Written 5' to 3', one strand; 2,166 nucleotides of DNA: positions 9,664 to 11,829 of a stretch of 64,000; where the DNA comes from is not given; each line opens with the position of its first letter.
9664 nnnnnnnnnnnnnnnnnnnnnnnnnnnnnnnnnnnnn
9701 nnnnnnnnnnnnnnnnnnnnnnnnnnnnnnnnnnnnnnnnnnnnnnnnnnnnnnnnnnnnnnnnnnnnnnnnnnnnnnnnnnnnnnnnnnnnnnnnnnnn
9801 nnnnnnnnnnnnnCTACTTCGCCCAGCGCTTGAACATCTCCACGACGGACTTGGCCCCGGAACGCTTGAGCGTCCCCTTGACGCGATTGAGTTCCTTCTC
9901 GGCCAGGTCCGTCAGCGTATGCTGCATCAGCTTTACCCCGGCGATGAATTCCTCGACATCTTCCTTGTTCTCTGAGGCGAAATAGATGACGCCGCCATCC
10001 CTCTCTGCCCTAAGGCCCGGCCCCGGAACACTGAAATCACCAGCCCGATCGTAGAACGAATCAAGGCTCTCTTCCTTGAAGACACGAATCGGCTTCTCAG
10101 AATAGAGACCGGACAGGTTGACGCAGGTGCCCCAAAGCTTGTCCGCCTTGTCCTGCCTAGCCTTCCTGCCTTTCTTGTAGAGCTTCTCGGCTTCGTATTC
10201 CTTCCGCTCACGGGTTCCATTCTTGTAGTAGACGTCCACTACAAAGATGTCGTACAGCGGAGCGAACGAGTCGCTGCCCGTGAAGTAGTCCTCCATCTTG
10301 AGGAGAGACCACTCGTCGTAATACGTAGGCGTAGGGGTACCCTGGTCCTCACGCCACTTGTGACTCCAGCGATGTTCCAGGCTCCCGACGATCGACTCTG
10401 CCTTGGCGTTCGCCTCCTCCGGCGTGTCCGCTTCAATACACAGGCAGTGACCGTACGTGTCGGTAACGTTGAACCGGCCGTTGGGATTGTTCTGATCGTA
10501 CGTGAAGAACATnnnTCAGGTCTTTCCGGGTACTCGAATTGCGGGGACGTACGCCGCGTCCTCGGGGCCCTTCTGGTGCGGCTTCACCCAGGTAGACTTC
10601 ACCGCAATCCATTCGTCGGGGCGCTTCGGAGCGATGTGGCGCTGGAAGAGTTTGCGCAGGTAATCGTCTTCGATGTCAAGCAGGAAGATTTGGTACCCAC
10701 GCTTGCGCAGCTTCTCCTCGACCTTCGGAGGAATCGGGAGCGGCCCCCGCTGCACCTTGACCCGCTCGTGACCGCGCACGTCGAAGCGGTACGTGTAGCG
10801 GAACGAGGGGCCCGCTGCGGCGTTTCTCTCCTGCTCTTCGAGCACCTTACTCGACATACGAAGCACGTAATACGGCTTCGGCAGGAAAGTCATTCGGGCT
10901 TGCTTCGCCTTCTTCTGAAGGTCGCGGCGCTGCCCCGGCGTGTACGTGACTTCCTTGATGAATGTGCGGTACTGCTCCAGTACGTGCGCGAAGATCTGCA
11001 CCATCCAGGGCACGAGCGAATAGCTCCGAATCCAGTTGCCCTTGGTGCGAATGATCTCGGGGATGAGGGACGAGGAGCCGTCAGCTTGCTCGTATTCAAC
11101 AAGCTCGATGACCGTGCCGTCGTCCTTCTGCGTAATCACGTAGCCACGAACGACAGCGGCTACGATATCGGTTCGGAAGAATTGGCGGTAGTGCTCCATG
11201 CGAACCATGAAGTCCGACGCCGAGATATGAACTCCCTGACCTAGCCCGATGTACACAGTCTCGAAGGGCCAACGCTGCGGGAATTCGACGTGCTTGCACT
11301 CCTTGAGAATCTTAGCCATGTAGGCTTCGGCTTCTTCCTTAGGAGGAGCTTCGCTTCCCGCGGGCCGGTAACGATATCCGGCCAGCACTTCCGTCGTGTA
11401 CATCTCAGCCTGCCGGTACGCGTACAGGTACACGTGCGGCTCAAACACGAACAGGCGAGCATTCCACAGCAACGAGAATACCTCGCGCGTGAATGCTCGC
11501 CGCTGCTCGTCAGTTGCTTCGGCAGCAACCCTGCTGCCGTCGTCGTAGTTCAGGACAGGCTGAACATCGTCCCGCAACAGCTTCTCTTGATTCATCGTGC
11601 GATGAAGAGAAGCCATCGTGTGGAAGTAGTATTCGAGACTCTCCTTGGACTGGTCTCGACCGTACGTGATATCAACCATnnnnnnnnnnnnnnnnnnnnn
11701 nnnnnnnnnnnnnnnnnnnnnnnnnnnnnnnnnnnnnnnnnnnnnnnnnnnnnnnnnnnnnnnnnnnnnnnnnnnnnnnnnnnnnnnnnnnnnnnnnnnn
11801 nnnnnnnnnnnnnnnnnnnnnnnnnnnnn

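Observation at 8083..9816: Lone plus-strand gene for a Gly-rich beta-helix protein in an otherwise strictly minus-strand block, ending 1 nt from a convergent gene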

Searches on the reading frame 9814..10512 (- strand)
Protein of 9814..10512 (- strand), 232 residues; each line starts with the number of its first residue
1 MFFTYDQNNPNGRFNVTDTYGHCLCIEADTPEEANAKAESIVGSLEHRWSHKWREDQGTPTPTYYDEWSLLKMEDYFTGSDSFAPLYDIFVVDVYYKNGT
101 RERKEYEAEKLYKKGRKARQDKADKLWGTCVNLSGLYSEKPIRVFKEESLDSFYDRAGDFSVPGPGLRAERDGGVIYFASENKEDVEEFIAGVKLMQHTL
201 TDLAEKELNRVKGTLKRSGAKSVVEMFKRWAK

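Call 5: search_protein_families(library=pfam, proteins=[window:9814-10512:-], max_evalue=1)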
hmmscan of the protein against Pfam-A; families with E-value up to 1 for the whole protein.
window:9814-10512:- (232 aa): 2 families
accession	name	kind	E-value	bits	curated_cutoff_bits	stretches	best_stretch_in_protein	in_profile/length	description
PF23969.1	DUF7296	-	2.4e-11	44.6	27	1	1-76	2-85/115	Domain of unknown function (DUF7296)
PF01436.27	NHL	-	0.04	14.4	20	1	9-25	10-26/28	NHL repeat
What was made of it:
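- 9814..10512 (-): Convergent neighbour, a DUF7296 protein of 232 aa. It is not part of the appendage but defines the 3' boundary. Pfam PF23969 at 2.4e-11 (call 5).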

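Call 6: search_protein_families(library=phrogs, proteins=[window:9814-10512:-], max_evalue=1)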
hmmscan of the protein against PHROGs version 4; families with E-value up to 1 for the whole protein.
window:9814-10512:- (232 aa): 1 family
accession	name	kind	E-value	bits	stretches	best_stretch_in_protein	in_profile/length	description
phrog_4867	-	unknown function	8e-10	40.4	1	1-67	2-79/121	-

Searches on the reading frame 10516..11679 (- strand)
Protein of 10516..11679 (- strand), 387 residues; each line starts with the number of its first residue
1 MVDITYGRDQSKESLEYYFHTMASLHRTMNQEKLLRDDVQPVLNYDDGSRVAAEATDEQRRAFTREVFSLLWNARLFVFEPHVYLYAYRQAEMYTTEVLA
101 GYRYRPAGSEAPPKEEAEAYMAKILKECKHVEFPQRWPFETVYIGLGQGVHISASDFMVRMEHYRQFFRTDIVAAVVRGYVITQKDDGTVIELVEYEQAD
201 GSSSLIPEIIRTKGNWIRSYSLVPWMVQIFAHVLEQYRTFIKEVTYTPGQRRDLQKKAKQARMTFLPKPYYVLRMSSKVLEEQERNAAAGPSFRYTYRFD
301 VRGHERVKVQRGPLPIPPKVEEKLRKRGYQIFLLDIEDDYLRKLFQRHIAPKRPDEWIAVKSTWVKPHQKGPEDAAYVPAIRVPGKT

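Call 5: search_protein_families(library=pfam, proteins=[window:10516-11679:-], max_evalue=1)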
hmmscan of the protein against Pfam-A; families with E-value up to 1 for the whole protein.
window:10516-11679:- (387 aa): 0 families

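Call 6: search_protein_families(library=phrogs, proteins=[window:10516-11679:-], max_evalue=1)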
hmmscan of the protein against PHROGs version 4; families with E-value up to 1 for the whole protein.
window:10516-11679:- (387 aa): 3 families
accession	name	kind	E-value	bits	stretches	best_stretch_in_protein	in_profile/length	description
phrog_15934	-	unknown function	0.02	15.4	0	359-376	276-293/305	-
phrog_10678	-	unknown function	0.13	13.3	1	183-306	66-187/214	-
phrog_15155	-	unknown function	0.21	12.8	1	86-129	14-57/108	-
